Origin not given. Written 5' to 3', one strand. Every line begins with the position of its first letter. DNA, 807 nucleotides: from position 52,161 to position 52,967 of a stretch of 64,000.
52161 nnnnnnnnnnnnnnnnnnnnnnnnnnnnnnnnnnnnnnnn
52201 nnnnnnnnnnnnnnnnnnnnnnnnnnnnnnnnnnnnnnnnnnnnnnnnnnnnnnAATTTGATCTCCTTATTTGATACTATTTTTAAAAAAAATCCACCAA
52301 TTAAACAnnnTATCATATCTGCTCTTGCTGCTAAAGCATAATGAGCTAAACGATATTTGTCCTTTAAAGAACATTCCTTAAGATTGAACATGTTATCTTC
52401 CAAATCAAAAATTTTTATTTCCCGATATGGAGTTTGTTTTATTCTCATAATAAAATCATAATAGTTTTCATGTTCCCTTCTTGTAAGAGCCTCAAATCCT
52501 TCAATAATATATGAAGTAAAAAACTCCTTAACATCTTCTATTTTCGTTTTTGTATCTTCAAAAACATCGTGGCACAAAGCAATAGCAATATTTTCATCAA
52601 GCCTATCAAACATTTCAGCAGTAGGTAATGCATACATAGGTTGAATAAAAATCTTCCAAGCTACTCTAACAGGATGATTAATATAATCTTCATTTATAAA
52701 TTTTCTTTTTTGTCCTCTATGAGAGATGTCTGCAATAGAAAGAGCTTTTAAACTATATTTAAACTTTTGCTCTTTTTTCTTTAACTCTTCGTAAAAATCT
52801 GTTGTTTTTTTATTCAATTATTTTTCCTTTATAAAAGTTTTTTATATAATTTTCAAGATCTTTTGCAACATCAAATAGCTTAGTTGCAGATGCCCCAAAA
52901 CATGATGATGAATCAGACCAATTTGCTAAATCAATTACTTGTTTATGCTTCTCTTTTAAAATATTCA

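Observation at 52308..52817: Small alarmone hydrolase (SpoT/Mesh1-like HD domain)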

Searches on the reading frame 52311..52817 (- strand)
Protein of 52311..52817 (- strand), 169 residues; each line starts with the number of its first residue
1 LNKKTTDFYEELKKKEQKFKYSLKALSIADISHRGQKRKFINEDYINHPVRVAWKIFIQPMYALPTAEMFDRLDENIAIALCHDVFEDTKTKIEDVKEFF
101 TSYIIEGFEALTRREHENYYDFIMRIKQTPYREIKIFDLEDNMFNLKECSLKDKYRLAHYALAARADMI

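Call 3: search_protein_families(library=pfam, proteins=[window:52311-52817:-], max_evalue=10)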
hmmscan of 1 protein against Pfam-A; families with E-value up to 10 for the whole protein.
window:52311-52817:- (169 aa): 1 family
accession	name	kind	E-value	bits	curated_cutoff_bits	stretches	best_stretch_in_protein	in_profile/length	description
PF07065.19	D123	-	0.62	9.6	24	1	6-70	186-250/300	D123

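Call 4: search_protein_families(library=phrogs, proteins=[window:52311-52817:-], max_evalue=1)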
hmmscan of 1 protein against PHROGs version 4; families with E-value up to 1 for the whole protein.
window:52311-52817:- (169 aa): 6 families
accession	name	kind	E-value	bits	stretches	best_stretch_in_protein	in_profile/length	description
phrog_990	-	other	1.5e-25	91.3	1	6-143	139-266/374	metal-dependent phosphohydrolase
phrog_32047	-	other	1.8e-06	28.4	1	14-101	19-95/301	phosphohydrolase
phrog_34580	-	unknown function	0.02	16.4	1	82-126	65-109/157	-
phrog_18346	-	unknown function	0.071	14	1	51-103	36-85/116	-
phrog_19307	-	head and packaging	0.092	14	1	3-150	19-160/164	virion structural protein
phrog_4059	-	unknown function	0.15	13.5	1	9-53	11-53/106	-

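Call 5: search_protein_families(library=ncbifam, proteins=[window:52311-52817:-], max_evalue=10)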
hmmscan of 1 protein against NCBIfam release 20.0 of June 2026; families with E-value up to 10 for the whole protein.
window:52311-52817:- (169 aa): 2 families
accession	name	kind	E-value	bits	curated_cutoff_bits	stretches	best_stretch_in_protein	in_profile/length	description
TIGR00691.1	spoT_relA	subfamily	6.2e-10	38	499.2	1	25-117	1-81/687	RelA/SpoT family protein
NF008303.0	PRK11092.1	equivalog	1.5e-07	30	947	1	16-117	17-106/702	bifunctional GTP diphosphokinase/guanosine-3',5'-bis pyrophosphate 3'-pyrophosphohydrolase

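Call 6: search_solved_structures(query=window:52311-52817:-, max_evalue=10, show_alignments=3)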
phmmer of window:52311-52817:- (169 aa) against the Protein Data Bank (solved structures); distinct sequences matched with E-value up to 10: 19.
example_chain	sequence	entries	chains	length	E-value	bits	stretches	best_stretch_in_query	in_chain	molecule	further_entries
7smg_A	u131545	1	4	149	1.5e-14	57.5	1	24-163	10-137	(p)ppApp hydrolase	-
7oiw_A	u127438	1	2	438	6.5e-06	29.4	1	17-118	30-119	GTP pyrophosphokinase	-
6yvc_A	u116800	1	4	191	1.1e-05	28.7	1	64-145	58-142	Bifunctional (P)ppGpp synthetase/guanosine-3',5'-bis(Diphosphate) 3'-pyrophosphohydrolase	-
6z3n_AAA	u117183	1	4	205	1.3e-05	28.4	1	65-145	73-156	Hydrolase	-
6z3o_AAA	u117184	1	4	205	3.5e-05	27.1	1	65-145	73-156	Small Alarmone Hydrolase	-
3nr1_A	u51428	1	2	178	0.00011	25.4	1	23-149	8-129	HD domain-containing protein 3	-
3nqw_A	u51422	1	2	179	0.00042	23.5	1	23-105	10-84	CG11900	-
8acu_A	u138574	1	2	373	0.00043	23.5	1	21-112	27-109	GTP pyrophosphokinase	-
7qps_A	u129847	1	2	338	0.00046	23.4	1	23-121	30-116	ACT domain protein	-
6yxa_A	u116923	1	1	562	0.00079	22.7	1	20-112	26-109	GTP pyrophosphokinase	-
5vxa_A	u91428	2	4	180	0.0011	22.2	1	23-149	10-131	Guanosine-3',5'-bis(diphosphate) 3'-pyrophosphohydrolase MESH1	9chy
7qpr_A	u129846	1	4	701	0.002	21.3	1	23-121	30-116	ACT domain protein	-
4yf1_A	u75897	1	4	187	0.019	18.2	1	28-106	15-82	Lmo0812 protein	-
9s6k_B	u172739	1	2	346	0.09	16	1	29-113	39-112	GTP pyrophosphokinase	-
7ohg_A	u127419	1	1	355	0.12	15.6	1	24-100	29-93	Guanosine-3',5'-bis(Diphosphate) 3'-pyrophosphohydrolase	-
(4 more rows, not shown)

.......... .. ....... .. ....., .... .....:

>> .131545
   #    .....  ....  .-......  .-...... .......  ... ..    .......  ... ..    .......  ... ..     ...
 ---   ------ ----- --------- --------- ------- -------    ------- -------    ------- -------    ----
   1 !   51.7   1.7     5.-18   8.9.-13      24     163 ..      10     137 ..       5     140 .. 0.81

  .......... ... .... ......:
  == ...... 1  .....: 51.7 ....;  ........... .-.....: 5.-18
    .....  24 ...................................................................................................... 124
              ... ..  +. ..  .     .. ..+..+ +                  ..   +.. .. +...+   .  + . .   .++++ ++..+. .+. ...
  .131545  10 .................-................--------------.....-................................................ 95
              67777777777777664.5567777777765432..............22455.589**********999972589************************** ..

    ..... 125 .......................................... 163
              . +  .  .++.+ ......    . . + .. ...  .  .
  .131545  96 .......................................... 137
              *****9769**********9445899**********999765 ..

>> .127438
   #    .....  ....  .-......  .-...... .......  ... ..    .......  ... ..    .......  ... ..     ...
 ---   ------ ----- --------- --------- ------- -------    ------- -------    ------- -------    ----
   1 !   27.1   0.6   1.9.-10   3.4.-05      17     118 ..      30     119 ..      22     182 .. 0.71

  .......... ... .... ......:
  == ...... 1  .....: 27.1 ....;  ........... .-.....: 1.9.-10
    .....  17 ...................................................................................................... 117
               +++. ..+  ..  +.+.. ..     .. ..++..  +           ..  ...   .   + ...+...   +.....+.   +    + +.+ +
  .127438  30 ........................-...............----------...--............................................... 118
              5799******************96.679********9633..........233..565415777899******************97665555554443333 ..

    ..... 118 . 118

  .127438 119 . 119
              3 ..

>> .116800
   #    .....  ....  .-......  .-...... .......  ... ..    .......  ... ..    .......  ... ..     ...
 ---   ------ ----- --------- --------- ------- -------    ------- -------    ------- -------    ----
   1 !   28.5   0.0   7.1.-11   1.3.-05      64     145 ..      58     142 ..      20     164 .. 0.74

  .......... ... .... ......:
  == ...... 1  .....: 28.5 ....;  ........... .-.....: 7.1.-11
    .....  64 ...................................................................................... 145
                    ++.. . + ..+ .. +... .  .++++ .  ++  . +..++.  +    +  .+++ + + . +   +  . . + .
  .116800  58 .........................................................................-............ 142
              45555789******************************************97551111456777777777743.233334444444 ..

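Call 9: search_dna_similar(query=window:52311-52817:-, collection=phages, mode=protein, max_rows=40, max_evalue=0.001)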
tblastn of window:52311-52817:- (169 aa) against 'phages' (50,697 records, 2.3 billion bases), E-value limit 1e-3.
Records with a match: 102; places in all: 102; records where one place covers at least 80% of the query: 14.
Best place of each record, by identity: <60% 102.
By first word of the organism name: Erwinia 30; Pseudomonas 22; Bacteriophage 8; Salmonella 5; Rhodococcus 4; Rhizobium 4; Streptococcus 4; Pasteurella 4; Mannheimia 2; Campylobacter 2; and 12 more.
By host as written in the record: Erwinia amylovora 27; - 14; Pseudomonas syringae pv. actinidiae 12; Rhodococcus erythropolis RIA 643 4; Salmonella enterica subsp. enterica serovar Typhimurium strain LT2 2; Mannheimia haemolytica 1152A serotype A6 2; Campylobacter jejuni 2; Homo sapiens 2; and 29 more.
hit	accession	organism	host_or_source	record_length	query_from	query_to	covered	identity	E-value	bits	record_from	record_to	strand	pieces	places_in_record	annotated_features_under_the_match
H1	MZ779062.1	Klebsiella phage pJN2-26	horse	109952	24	142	70%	39.3%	1e-6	53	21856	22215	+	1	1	hypothetical protein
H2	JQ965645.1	Salmonella phage SSU5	Salmonella enterica subsp. enterica ...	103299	35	146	66%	39.7%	1e-9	61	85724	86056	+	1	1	putative guanosine polyphosphate pyrophospho hydrolase/synthetase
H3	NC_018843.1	Salmonella phage SSU5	Salmonella enterica subsp. enterica ...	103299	35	146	66%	39.7%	1e-9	61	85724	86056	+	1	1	metal-dependent phosphohydrolase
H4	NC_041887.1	Rhodococcus phage Weasels2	Rhodococcus erythropolis RIA 643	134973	9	142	79%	33.1%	6e-7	54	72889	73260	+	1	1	metal-dependent phosphohydrolase | hypothetical protein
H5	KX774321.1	Rhodococcus phage Weasels2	Rhodococcus erythropolis RIA 643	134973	9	142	79%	33.1%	6e-7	54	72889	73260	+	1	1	phosphohydrolase | hypothetical protein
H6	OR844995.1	Staphylococcus phage SA 1306 Kay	Staphylococcus aureus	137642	19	147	76%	33.8%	1e-4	47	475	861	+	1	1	record has no annotation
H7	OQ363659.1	Pseudomonas phage D6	Pseudomonas syringae pv. tomato str. ...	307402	24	148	74%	34.8%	2e-8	58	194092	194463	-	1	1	HD domain-containing protein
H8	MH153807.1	Rhodococcus phage Peregrin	Rhodococcus erythropolis RIA 643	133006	14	142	76%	32.8%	3e-6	52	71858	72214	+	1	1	115: hypothetical protein | 114: hypothetical protein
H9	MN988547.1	Rhizobium phage RHph_Y2_11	Rhizobium etli Y2_11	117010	23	146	73%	34.1%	2e-6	52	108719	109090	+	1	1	putative metal-dependent phosphohydrolase protein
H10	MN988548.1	Rhizobium phage RHph_Y2_17_1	Rhizobium etli Y2_17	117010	23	146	73%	34.1%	2e-6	52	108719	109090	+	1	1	putative metal-dependent phosphohydrolase protein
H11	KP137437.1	Mannheimia phage vB_MhS_1152AP2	Mannheimia haemolytica 1152A serotype A6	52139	7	143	81%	30.3%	1e-7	56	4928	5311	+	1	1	hypothetical protein (x2)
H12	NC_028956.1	Mannheimia phage vB_MhS_1152AP2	Mannheimia haemolytica 1152A serotype A6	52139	7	143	81%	30.3%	1e-7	56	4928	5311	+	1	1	metal-dependent phosphohydrolase | hypothetical protein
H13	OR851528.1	Salmonella phage S.Kent 1-2-1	Salmonella enterica subsp. enterica ...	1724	16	146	78%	31.3%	4e-5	48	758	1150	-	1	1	record has no annotation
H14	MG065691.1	Campylobacter phage A11a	Campylobacter jejuni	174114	16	146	78%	31.3%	5e-5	48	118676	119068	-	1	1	record has no annotation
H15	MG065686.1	Campylobacter phage A18a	Campylobacter jejuni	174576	16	146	78%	31.3%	5e-5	48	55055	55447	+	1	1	record has no annotation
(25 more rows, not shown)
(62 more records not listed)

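Call 10: find_homologous_proteins(query=window:52311-52817:-, max_evalue=0.001)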
Query window:52311-52817:- (169 aa): 29 proteins with E <= 0.001 among 81 candidates.
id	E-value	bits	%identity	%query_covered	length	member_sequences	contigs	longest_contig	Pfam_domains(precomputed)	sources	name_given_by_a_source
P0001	4.4e-102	357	96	100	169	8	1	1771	-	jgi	-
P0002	1.2e-52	196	60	96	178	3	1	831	-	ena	-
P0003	1.6e-52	196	97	54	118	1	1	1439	-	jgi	jgi:(p)ppGpp synthase/HD superfamily hydrolase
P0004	1.4e-50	189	57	96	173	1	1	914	-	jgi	jgi:(p)ppGpp synthase/HD superfamily hydrolase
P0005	9.6e-50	187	53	100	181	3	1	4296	-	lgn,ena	-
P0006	4.5e-48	181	54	96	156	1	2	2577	PF13328.13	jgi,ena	-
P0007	6.4e-42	161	56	85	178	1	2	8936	-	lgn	-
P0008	1.5e-27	114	41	89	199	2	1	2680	-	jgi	jgi:(p)ppGpp synthase/HD superfamily hydrolase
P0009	1.4e-18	85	45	76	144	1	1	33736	-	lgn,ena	-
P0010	5.1e-17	80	39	83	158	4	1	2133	PF13328.13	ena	-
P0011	5.9e-17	80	37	86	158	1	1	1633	PF13328.13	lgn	-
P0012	4.3e-16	77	42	83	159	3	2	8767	PF13328.13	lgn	-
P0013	1.8e-15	75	40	83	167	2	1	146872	PF13328.13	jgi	jgi:(p)ppGpp synthase/HD superfamily hydrolase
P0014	2.5e-15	75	40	82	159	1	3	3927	PF13328.13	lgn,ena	-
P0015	3.6e-15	74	40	83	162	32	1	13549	PF13328.13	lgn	-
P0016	1.0e-14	73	40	82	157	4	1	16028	PF13328.13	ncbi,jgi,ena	jgi:(p)ppGpp synthase/HD superfamily hydrolase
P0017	1.0e-14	73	41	83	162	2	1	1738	PF13328.13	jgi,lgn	jgi:(p)ppGpp synthase/HD superfamily hydrolase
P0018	1.1e-14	73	40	82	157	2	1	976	PF13328.13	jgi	jgi:(p)ppGpp synthase/HD superfamily hydrolase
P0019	2.1e-14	72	36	86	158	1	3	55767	PF13328.13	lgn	-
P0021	2.9e-14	71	40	78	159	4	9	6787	PF13328.13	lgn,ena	-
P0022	3.4e-14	71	38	82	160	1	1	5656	PF13328.13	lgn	-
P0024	3.2e-13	68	38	83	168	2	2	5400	PF13328.13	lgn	-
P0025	5.5e-13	67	37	83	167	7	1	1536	PF13328.13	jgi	jgi:GTP pyrophosphokinase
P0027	6.5e-13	67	36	84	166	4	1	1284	PF13328.13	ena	-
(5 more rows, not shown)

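Call 22: find_encoding_contigs(protein=window:52311-52817:-, flank=10000, max_places=4)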
Protein window:52311-52817:- (169 aa): 2 contigs read that carry it; 2 places shown.
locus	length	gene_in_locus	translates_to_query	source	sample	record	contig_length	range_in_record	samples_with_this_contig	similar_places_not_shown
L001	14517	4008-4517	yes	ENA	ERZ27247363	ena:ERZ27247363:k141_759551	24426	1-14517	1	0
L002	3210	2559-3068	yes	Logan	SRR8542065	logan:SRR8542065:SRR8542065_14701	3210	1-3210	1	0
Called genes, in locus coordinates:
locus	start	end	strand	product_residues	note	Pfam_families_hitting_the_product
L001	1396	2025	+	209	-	-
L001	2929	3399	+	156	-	PF01844:HNH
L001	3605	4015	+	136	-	-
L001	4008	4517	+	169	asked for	-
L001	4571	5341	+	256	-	-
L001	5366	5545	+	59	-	-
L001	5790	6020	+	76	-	-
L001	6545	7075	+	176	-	-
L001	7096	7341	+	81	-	-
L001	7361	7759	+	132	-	-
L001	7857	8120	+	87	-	-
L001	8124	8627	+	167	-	-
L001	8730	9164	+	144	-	PF01661:Macro (weak)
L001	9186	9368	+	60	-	-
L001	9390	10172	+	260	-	PF04055:Radical_SAM, PF13353:Fer4_12 (weak)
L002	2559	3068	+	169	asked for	-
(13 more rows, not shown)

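Call 27: get_annotated_region(hit=H2, flank=3000)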
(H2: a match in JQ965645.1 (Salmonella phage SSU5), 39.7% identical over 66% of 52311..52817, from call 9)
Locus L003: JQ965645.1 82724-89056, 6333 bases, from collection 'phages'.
description: Salmonella phage SSU5, complete genome.
organism: Salmonella phage SSU5 (NCBI taxid 1177632)
taxonomy: Viruses; Duplodnaviria; Heunggongvirae; Uroviricota; Caudoviricetes
host: Salmonella enterica subsp. enterica serovar Typhimurium strain LT2; source: -; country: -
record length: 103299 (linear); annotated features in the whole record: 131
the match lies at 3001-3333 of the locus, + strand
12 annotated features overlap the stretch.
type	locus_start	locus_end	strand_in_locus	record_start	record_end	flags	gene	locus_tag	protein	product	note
CDS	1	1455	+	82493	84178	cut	-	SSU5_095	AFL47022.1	putative DNA modification methylase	-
CDS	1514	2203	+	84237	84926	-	-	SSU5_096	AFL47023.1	hypothetical protein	-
CDS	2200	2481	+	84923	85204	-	-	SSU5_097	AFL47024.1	putative Eaa protein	-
CDS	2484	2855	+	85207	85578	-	-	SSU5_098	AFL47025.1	hypothetical protein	-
CDS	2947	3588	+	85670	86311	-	-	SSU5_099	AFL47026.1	putative guanosine polyphosphate pyrophospho hydrolase/synthetase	-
CDS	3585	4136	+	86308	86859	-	-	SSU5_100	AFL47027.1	hypothetical protein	-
CDS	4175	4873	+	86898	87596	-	-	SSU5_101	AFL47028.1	hypothetical protein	-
CDS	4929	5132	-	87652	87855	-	-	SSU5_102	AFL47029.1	putative selenium-binding protein YdfZ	-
CDS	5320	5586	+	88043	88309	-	-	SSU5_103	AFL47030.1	hypothetical protein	-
CDS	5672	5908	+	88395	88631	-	-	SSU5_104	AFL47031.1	hypothetical protein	-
CDS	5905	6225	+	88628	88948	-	-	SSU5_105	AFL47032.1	hypothetical protein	-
CDS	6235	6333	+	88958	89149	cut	-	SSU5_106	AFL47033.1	hypothetical protein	-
